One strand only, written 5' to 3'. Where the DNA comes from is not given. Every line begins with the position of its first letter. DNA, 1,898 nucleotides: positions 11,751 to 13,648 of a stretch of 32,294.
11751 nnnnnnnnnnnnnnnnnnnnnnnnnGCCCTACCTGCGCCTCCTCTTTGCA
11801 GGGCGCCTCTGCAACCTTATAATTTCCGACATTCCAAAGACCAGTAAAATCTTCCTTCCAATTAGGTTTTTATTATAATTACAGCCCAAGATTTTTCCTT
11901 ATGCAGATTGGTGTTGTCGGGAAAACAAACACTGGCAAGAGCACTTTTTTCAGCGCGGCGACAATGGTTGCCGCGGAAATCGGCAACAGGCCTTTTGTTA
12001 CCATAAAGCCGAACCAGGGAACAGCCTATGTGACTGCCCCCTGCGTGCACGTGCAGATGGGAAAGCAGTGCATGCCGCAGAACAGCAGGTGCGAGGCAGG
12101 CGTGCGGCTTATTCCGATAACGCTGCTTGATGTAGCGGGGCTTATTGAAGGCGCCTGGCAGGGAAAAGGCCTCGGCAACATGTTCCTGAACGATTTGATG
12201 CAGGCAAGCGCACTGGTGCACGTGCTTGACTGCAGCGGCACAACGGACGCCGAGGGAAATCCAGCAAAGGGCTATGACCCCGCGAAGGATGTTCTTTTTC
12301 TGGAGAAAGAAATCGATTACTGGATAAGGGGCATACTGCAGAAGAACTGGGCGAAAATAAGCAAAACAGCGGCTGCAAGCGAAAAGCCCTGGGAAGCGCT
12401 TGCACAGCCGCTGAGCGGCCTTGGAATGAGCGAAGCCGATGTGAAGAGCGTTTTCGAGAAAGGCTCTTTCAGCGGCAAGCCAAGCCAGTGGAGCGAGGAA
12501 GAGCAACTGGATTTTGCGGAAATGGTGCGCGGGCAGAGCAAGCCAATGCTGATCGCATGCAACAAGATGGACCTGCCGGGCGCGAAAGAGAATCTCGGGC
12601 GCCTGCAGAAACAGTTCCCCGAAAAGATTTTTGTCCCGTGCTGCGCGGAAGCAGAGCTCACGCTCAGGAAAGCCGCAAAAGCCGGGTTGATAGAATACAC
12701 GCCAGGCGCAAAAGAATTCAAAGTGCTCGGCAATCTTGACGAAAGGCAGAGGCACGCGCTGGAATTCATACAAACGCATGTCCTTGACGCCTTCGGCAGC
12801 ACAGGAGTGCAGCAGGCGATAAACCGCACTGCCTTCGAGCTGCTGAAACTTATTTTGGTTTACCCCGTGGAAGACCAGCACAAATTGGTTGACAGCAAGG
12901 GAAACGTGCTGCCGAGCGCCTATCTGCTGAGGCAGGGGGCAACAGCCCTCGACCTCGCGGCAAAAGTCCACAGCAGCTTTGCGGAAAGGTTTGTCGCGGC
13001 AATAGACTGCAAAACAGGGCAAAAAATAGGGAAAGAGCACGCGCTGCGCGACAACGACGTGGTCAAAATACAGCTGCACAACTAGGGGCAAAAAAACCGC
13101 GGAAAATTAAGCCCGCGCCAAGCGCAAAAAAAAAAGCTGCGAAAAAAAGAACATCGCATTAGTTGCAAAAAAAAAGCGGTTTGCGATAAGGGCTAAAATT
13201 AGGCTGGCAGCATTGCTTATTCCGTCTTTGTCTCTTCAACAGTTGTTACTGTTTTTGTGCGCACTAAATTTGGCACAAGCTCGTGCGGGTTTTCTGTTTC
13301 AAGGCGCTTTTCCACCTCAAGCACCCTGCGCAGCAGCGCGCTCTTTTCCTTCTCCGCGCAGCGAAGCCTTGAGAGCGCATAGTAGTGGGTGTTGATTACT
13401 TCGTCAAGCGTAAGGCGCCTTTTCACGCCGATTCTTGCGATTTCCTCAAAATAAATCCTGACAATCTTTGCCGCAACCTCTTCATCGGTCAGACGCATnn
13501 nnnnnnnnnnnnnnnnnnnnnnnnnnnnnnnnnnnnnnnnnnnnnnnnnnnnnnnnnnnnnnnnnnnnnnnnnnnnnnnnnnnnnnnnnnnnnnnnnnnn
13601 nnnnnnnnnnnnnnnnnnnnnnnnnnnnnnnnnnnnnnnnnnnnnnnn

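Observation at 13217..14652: Overlapping paralogous pair with an extreme Arg/Lys protein carrying HMG/YABBY-like repeats: candidate novel chromatin or nucleic-acid-binding system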

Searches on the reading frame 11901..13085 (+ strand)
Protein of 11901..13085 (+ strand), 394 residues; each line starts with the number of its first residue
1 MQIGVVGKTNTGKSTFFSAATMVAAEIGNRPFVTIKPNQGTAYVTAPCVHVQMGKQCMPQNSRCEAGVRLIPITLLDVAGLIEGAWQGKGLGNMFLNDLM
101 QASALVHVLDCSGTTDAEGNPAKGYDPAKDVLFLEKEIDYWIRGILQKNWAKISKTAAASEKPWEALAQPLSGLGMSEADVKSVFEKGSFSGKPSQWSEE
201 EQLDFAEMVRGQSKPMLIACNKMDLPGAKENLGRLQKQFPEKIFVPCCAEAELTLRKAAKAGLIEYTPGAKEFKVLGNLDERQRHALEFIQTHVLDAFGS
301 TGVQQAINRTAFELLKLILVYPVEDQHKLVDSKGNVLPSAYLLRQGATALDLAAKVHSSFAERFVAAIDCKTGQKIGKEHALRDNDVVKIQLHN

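Call 3: search_protein_families(library=pfam, proteins=[window:11901-13085:+], max_evalue=1)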
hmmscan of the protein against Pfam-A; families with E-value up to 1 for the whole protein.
window:11901-13085:+ (394 aa): 8 families
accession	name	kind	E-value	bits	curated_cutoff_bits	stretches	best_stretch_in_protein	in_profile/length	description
PF08438.16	YGR210-like_G4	-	1e-36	126.1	24.7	1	219-325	1-108/108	Obg-like GTPase YGR210-like, G4 motif-containing domain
PF01926.29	MMR_HSR1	-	8.9e-15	55.2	21.9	1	2-115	1-86/113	50S ribosome-binding GTPase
PF02824.27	TGS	-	1.5e-11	44.6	22.2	1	337-390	5-58/60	TGS domain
PF02421.24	FeoB_N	-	2.9e-05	24.1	27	1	2-44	2-44/156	Ferrous iron transport protein B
PF00009.33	GTP_EFTU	-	0.0037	17.3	26.5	1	208-270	116-151/188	Elongation factor Tu GTP binding domain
PF06071.19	YchF-GTPase_C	-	0.062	13.9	27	1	340-389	14-65/84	Protein of unknown function (DUF933)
PF06858.20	NOG1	-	0.093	13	27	1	198-224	30-58/58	Nucleolar GTP-binding protein 1 (NOG1)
PF00350.29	Dynamin_N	-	0.28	11.6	27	0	3-17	1-15/168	Dynamin family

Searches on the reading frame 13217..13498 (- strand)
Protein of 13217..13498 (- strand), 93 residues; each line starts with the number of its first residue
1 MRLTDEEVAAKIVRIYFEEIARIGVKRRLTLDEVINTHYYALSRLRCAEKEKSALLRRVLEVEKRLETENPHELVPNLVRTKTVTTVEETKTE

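Call 3: search_protein_families(library=pfam, proteins=[window:13217-13498:-], max_evalue=1)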
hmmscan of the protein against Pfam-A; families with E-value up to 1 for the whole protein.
window:13217-13498:- (93 aa): 0 families

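Call 4: search_protein_families(library=ncbifam, proteins=[window:13217-13498:-], max_evalue=1)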
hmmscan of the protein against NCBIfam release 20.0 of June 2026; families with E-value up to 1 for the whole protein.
window:13217-13498:- (93 aa): 0 families

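Call 7: find_homologous_proteins(query=window:13217-13498:-, max_evalue=0.01)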
Query window:13217-13498:- (93 aa): 10 proteins with E <= 0.01 among 14 candidates.
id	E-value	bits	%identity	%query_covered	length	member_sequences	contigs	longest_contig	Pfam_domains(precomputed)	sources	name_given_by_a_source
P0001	2.3e-49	183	100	100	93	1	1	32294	-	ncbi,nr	ncbi:MAG: hypothetical protein NTW59_00990 [Candidatus Diapherotrites archaeon]|nr:hypothetical prot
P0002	2.1e-20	91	51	88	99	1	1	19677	-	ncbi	-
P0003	7.2e-20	89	57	81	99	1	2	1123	-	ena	-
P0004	2.2e-19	87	59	82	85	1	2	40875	-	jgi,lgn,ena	-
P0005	1.5e-18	85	61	80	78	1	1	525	-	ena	-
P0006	4.7e-18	83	55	82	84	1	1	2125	-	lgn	-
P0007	6.0e-18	83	54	82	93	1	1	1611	-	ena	-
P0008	1.1e-17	82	58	76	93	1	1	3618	-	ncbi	-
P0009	2.9e-17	81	57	80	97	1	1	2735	-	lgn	-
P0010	3.9e-17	80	59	80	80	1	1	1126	-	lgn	-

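Call 13: find_encoding_contigs(protein=P0004, flank=6000, max_places=3)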
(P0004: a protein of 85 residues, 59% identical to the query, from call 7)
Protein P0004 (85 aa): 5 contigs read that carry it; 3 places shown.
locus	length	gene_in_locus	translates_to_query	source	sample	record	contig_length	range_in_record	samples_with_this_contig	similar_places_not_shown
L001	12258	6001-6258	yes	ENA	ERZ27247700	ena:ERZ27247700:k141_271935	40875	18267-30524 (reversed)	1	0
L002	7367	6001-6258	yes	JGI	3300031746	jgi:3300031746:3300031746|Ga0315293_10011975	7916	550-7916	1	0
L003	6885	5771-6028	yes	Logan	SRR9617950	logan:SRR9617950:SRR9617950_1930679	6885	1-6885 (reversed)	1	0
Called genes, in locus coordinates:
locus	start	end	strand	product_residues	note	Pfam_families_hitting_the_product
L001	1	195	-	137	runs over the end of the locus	PF10130:PIN_2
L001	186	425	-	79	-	PF26688:RHH_12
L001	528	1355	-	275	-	PF01261:AP_endonuc_2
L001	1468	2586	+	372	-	PF01637:ATPase_2, PF13191:AAA_16, PF00004:AAA, PF13401:AAA_22, PF22703:Cdc6_lid, PF09079:WHD_Cdc6 (weak)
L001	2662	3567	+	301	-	PF13487:HD_5, PF01966:HD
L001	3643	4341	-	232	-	PF00702:Hydrolase, PF13419:HAD_2, PF13242:Hydrolase_like (faint)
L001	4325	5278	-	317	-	PF01636:APH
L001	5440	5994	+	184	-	-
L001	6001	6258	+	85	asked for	-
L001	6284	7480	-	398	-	PF01926:MMR_HSR1, PF02421:FeoB_N (faint), PF08438:YGR210-like_G4, PF02824:TGS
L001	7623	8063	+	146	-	-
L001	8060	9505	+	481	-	PF00004:AAA, PF22608:DNAX_ATPase_lid (weak)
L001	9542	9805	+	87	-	-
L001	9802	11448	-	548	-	PF03483:B3_4 (weak), PF03484:B5, PF17759:tRNA_synthFbeta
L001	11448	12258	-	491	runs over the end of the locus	PF01978:TrmB (faint), PF01409:tRNA-synt_2d, PF00152:tRNA-synt_2 (faint)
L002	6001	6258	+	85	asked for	-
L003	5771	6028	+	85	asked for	-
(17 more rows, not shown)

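Call 14: find_encoding_contigs(protein=P0002, flank=6000, max_places=3)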
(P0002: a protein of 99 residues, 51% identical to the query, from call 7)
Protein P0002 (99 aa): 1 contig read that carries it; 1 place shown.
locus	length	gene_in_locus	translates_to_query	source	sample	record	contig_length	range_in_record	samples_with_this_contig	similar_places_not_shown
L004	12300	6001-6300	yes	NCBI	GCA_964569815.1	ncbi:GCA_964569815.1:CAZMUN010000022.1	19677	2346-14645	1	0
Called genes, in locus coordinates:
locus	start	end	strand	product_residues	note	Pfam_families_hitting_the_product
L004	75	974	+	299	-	-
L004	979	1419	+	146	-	-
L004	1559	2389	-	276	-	PF01261:AP_endonuc_2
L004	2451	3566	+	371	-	PF01637:ATPase_2, PF13191:AAA_16, PF00004:AAA (weak), PF13401:AAA_22, PF22703:Cdc6_lid, PF09079:WHD_Cdc6 (weak)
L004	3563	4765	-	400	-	PF00999:Na_H_Exchanger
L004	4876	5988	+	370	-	-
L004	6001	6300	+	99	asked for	-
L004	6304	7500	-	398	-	PF01926:MMR_HSR1, PF02421:FeoB_N (faint), PF08438:YGR210-like_G4, PF02824:TGS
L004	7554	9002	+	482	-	PF00004:AAA, PF22608:DNAX_ATPase_lid (weak)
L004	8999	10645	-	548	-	PF03483:B3_4 (weak), PF03484:B5, PF17759:tRNA_synthFbeta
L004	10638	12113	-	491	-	PF01409:tRNA-synt_2d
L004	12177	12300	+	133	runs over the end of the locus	PF17146:PIN_6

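Call 27: predict_structure(alignment_id=A2)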
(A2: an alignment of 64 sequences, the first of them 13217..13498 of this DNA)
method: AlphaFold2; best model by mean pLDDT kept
length: 93 residues; sequences in the alignment: 64
mean_pLDDT: 75.3   pTM: 0.49
mean pLDDT of the five models: 75.3, 74.3, 70.3, 70.0, 65.5
residues with pLDDT >= 90: 25; 70-90: 42; 50-70: 7; < 50: 19
segments of 3 or more residues with pLDDT < 50: 75-93
pLDDT, mean of each block of 10 residues (from residue 1): 89 92 84 92 85 82 76 49 39 40
secondary structure, 60 per line:
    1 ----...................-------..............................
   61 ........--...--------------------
elements in order: H5-23 H31-68
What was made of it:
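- On Histone fold: AF2 gives helix 5-23, a loop, helix 31-68, then disorder (call 27).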

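Call 31: fold_search(model_id=the predicted structure, library=pdb)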
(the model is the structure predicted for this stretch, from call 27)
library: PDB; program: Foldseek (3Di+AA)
matches with E <= 10: 34; with E <= 0.001: 0
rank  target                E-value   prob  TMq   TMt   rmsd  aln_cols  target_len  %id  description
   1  9tqc_E                1.9e+00  0.72  0.38  0.07   1.7        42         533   21  L. pneumophila 3-methylcrotonyl-CoA carboxylase holoenzyme A3B6 (released 2026-02-18)
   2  6i4u_B                2.3e+00  0.12  0.25  0.07   4.5        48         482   19  Crystal structure of the disease-causing G426E mutant of the human dihydrolipoamide dehydrogenase (released 2019-11-20)
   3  8ulf_A                4.0e+00  0.20  0.43  0.35   6.1        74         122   18  Crystal structure of Plasmodium vivax CelTOS in complex with antibody 7g7 (released 2024-09-11)
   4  1ngf                  4.5e+00  0.33  0.37  0.10   2.7        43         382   16  STRUCTURAL BASIS OF THE 70-KILODALTON HEAT SHOCK COGNATE PROTEIN ATP HYDROLYTIC ACTIVITY, II. STRUCTURE OF THE ACTIVE SI (released 1994-08-31)
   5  1ngj                  4.8e+00  0.33  0.37  0.10   2.7        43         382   16  STRUCTURAL BASIS OF THE 70-KILODALTON HEAT SHOCK COGNATE PROTEIN ATP HYDROLYTIC ACTIVITY, II. STRUCTURE OF THE ACTIVE SI (released 1994-08-31)
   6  3l8k_A                5.2e+00  0.11  0.32  0.09   4.3        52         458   13  Crystal structure of a dihydrolipoyl dehydrogenase from Sulfolobus solfataricus (released 2010-02-09)
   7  4zsf_A                5.2e+00  0.09  0.30  0.12  10.5        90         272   13  Crystal structure of pre-specific restriction endonuclease BsaWI-DNA complex (released 2015-10-07)
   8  3ovu_A                5.5e+00  0.08  0.27  0.28   8.5        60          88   15  Crystal Structure of Human Alpha-Haemoglobin Complexed with AHSP and the First NEAT Domain of IsdH from Staphylococcus (released 2011-09-21)
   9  4fsv                  5.9e+00  0.23  0.36  0.10   2.8        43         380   19  Crystal structure of a heat shock 70kDa protein 2 (HSPA2) from Homo sapiens at 1.80 A resolution (released 2012-07-18)
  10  7aof_I                6.8e+00  0.08  0.37  0.07  13.2        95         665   13  Atomic structure of the poxvirus transcription late pre-initiation complex (released 2021-10-06)
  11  6pwo_A                6.8e+00  0.07  0.29  0.13  10.7        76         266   14  MscS DDM (released 2020-01-08)
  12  8ukh_C                7.3e+00  0.28  0.45  0.68   1.9        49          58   14  Crystal structure of Plasmodium falciparum CelTOS in complex with antibody 4h12 (released 2024-09-11)
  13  1lk3_A                7.3e+00  0.07  0.20  0.14   6.6        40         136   18  ENGINEERED HUMAN INTERLEUKIN-10 MONOMER COMPLEXED TO 9D7 FAB FRAGMENT (released 2002-07-17)
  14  9a62_B                7.3e+00  0.04  0.21  0.20  19.7        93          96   15  Integrative model of GATA-GATC by crosslinking MS and deep learning (released 2024-09-18)
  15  9wqv_a                7.3e+00  0.03  0.26  0.23  11.8       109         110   17  Cryo-EM structure of LH1-RC from Rhodovulum sulfidophilum (released 2026-03-11)
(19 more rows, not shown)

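Call 51: find_related_loci(query=A2, collection=genome_contigs, flank=6000)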
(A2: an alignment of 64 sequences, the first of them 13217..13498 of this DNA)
Query A2 (93 aa) in genome_contigs; peptide patterns used: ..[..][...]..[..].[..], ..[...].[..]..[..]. (x = any residue, [..] = any of these).
195 stretches matched a pattern; 80 encode a relative of the query (tblastn E <= 1e-3); 79 distinct loci.
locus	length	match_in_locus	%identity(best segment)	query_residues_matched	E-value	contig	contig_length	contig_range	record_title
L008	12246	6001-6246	51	2-83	2e-22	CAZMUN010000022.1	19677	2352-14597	MAG TPA_asm: uncultured archaeon isolate SRP141376_co2_350 genome assembly, contig: NODE_5714_length_19677_cov_5.687341,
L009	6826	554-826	45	3-93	2e-22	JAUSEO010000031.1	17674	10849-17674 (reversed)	MAG: archaeon isolate E14_maxbin.202 E14_k141_1026703, whole genome shotgun sequence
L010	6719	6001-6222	55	3-76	4e-22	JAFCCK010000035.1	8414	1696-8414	MAG: Candidatus Iainarchaeum archaeon isolate AB_3033_Bin_158 AB_3033_Bin_158_scaffold_15525, whole genome shotgun seque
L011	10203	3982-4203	55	3-76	2e-21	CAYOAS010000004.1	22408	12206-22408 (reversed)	MAG TPA_asm: uncultured archaeon isolate binchicken_co376_240 genome assembly, contig: NODE_2094_length_22408_cov_6.4278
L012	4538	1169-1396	54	1-76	3e-21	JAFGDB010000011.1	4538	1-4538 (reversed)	MAG: Candidatus Iainarchaeum archaeon isolate Zod_Metabat.1151 k87_1427034, whole genome shotgun sequence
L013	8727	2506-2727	55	3-76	4e-21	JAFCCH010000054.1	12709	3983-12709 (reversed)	MAG: Thaumarchaeota archaeon isolate AB_1215_Bin_64 AB_1215_Bin_64.fna_scaffold_22095, whole genome shotgun sequence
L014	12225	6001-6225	52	3-77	8e-21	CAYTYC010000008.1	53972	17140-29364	MAG TPA_asm: uncultured archaeon isolate binchicken_co17_196 genome assembly, contig: NODE_1871_length_53972_cov_6.55468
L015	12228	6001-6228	47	3-78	2e-20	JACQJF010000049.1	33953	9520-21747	MAG: Candidatus Iainarchaeum archaeon isolate NC_groundwater_1144_Ag_S-0.1um_46_58 S_p1_S3_coassembly_k141_1580139, whol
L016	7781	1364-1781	54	3-76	4e-20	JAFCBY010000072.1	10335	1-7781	Candidatus Falkowbacteria bacterium isolate AB_1215_Bin_116 AB_1215_Bin_116.fna_scaffold_30667, whole genome shotgun seq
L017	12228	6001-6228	50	3-78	7e-20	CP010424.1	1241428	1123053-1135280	MAG: archaeon GW2011_AR10 chromosome, complete genome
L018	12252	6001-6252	48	3-86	6e-20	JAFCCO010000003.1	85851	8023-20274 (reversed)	MAG: Candidatus Iainarchaeum archaeon isolate AB_3033_Bin_60 AB_3033_Bin_60_scaffold_157, whole genome shotgun sequence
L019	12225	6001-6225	49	3-77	4e-19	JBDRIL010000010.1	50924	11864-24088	MAG: archaeon isolate MEGAHIT-group-1.583 k141_4533022, whole genome shotgun sequence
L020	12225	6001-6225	47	3-77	5e-19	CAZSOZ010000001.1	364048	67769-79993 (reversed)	MAG TPA_asm: uncultured archaeon isolate SRP141376_co4_183 genome assembly, contig: NODE_7_length_364048_cov_12.630847,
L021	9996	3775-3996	48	3-76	7e-19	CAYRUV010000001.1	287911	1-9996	MAG TPA_asm: uncultured archaeon isolate SRP278252_co2_866 genome assembly, contig: NODE_22_length_287911_cov_8.262934,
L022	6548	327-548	47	3-76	2e-18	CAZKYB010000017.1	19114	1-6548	MAG TPA_asm: uncultured archaeon isolate SRP342105_co1_296 genome assembly, contig: NODE_3834_length_19114_cov_6.000472,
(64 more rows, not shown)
